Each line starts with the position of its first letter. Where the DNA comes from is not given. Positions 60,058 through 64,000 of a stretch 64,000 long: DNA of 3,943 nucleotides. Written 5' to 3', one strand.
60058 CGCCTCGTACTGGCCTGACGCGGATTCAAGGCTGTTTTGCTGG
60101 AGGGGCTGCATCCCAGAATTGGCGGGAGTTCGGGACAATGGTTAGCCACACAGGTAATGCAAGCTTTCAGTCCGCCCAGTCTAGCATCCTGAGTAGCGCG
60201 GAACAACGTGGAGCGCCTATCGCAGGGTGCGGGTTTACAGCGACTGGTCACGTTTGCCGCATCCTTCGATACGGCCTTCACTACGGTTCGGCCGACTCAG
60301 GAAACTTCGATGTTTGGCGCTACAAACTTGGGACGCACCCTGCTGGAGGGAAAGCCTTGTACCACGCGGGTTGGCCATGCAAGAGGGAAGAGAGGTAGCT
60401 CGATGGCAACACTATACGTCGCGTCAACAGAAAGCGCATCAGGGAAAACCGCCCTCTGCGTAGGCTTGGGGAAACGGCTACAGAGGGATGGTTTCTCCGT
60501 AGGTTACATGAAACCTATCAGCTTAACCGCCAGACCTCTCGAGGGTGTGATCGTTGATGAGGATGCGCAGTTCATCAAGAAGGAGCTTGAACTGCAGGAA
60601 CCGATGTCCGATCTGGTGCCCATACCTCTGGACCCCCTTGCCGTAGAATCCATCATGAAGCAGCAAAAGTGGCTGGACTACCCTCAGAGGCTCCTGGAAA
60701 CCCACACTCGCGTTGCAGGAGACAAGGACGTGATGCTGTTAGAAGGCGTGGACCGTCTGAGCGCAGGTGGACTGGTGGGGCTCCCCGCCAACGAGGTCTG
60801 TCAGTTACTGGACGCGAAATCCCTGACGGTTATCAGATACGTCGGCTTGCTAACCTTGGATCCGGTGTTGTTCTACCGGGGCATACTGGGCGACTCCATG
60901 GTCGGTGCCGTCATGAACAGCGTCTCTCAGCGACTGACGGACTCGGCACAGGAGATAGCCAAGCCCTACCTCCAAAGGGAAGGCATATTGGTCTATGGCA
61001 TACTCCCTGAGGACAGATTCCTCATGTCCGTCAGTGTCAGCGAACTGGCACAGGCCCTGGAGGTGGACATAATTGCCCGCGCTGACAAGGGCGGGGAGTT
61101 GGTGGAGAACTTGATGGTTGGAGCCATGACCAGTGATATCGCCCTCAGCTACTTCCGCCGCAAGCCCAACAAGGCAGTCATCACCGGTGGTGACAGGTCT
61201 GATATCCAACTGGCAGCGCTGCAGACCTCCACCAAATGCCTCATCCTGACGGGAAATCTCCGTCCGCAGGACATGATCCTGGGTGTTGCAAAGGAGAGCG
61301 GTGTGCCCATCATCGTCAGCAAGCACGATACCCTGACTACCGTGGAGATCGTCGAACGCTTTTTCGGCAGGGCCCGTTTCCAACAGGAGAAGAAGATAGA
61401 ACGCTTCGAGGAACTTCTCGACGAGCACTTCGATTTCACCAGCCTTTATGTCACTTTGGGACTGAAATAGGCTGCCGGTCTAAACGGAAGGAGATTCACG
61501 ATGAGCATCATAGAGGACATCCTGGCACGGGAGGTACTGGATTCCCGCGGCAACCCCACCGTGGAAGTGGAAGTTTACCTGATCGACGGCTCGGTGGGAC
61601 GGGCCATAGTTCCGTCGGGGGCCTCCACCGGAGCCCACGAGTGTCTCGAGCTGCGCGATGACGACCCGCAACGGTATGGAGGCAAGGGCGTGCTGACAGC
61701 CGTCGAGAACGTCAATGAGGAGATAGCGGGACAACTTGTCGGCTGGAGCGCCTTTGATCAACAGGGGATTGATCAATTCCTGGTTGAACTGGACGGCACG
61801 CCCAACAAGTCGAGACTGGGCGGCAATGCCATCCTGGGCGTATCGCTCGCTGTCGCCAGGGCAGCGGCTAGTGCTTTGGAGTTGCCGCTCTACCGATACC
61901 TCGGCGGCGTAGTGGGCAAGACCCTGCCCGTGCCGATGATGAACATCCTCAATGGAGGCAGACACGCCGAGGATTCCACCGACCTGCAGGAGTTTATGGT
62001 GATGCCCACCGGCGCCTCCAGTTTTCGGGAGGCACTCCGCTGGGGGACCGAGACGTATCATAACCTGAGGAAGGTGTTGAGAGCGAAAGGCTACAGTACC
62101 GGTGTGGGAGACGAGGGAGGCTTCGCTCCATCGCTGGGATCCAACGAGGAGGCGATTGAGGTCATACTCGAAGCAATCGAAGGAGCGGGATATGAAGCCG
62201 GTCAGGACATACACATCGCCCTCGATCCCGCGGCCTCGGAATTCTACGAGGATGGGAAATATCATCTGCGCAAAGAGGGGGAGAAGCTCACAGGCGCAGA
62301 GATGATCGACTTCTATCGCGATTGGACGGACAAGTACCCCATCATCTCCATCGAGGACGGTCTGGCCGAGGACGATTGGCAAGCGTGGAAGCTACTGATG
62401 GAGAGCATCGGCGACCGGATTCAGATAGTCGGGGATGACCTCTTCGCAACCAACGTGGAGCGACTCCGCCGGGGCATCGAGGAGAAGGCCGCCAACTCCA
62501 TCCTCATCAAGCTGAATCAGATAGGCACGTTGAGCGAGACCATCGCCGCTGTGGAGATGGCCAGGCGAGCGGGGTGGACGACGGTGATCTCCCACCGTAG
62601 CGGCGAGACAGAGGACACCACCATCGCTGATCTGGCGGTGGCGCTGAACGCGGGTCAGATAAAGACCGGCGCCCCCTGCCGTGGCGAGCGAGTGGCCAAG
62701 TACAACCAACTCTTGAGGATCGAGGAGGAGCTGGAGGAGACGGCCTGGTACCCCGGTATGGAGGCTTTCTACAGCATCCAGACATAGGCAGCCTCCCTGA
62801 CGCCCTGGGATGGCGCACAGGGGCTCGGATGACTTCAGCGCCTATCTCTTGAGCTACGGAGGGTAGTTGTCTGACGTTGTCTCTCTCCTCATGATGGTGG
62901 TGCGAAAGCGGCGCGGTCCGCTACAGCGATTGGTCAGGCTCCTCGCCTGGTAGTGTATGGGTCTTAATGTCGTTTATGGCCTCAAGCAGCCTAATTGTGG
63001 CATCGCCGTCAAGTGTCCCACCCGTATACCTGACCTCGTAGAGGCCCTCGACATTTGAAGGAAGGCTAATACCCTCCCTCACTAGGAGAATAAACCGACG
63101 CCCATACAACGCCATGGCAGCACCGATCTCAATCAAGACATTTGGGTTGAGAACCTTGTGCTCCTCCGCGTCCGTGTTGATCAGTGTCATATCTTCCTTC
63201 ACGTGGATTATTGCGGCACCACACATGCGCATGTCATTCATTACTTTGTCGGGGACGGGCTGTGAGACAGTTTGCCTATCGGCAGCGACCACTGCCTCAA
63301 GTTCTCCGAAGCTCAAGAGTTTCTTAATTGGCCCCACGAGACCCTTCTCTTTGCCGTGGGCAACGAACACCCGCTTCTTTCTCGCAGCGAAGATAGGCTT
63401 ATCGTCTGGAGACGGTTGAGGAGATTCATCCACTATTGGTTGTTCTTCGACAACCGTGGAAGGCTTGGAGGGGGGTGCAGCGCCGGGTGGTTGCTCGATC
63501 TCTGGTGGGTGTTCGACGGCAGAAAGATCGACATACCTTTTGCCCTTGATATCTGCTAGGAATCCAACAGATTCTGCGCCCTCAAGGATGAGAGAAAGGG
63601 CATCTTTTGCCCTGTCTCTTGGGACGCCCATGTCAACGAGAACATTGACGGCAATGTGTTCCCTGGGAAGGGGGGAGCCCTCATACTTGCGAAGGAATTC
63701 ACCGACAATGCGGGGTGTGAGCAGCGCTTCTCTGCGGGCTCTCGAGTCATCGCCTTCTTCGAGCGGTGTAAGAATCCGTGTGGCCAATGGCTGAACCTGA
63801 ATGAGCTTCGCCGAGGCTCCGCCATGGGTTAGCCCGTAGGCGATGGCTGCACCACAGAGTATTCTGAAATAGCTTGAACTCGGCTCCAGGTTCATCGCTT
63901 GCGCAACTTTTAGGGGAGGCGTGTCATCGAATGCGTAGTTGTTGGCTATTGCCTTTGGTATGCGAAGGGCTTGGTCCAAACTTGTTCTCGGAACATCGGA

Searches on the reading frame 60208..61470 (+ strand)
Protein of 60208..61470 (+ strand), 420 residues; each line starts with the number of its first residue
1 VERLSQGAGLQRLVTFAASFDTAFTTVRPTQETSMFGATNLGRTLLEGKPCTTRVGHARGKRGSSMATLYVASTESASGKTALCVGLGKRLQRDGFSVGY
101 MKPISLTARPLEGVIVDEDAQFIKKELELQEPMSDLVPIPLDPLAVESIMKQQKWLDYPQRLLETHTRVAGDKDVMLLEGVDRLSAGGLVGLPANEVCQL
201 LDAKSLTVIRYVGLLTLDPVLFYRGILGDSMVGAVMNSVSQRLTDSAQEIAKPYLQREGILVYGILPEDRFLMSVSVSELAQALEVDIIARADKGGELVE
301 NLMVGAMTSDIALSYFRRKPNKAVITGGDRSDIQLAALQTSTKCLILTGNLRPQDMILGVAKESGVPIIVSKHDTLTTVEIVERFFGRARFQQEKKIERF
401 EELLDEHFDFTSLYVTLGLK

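Call 75: search_protein_families(library=pfam, proteins=[window:60208-61470:+], max_evalue=0.000001)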
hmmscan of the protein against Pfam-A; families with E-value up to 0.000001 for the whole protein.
window:60208-61470:+ (420 aa): 2 families
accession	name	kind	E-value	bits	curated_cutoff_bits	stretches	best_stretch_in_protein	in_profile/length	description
PF07085.17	DRTGG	-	1.5e-28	99.2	25.2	1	279-384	1-104/105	DRTGG domain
PF13500.12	AAA_26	-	1.1e-14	55.2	27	1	68-270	2-192/198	AAA domain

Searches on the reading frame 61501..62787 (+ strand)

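Call 75: search_protein_families(library=pfam, proteins=[window:61501-62787:+], max_evalue=0.000001)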
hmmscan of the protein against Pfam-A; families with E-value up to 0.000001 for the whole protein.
window:61501-62787:+ (428 aa): 2 families
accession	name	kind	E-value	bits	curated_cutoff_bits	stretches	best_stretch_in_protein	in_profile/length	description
PF00113.28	Enolase_C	-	4.1e-134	447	21.5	1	141-423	3-293/296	Enolase, C-terminal TIM barrel domain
PF03952.21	Enolase_N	-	5.4e-60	201.7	35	1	4-134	1-131/131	Enolase, N-terminal domain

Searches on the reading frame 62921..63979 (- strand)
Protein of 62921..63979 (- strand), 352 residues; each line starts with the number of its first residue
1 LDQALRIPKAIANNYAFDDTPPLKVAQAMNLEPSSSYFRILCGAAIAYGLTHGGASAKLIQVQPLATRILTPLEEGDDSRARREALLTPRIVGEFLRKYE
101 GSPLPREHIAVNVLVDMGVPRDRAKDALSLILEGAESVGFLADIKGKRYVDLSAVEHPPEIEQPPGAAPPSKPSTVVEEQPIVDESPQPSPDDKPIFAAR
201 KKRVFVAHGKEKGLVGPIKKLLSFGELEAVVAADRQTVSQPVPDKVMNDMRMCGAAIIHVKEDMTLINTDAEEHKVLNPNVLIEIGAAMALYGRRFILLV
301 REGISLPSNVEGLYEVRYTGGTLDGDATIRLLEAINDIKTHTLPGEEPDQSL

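Call 75: search_protein_families(library=pfam, proteins=[window:62921-63979:-], max_evalue=0.000001)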
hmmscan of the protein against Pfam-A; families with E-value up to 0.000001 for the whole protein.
window:62921-63979:- (352 aa): 1 family
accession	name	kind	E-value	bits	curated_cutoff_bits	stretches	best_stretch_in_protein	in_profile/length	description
PF10137.14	CAP12-PCTIR_TIR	-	6.4e-17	62.1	24.7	1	203-318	1-117/119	CAP12/Pycsar effector protein, TIR domain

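Call 76: search_protein_families(library=ncbifam, proteins=[window:62921-63979:-], max_evalue=0.00001)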
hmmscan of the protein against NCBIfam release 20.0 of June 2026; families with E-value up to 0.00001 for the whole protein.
window:62921-63979:- (352 aa): 0 families
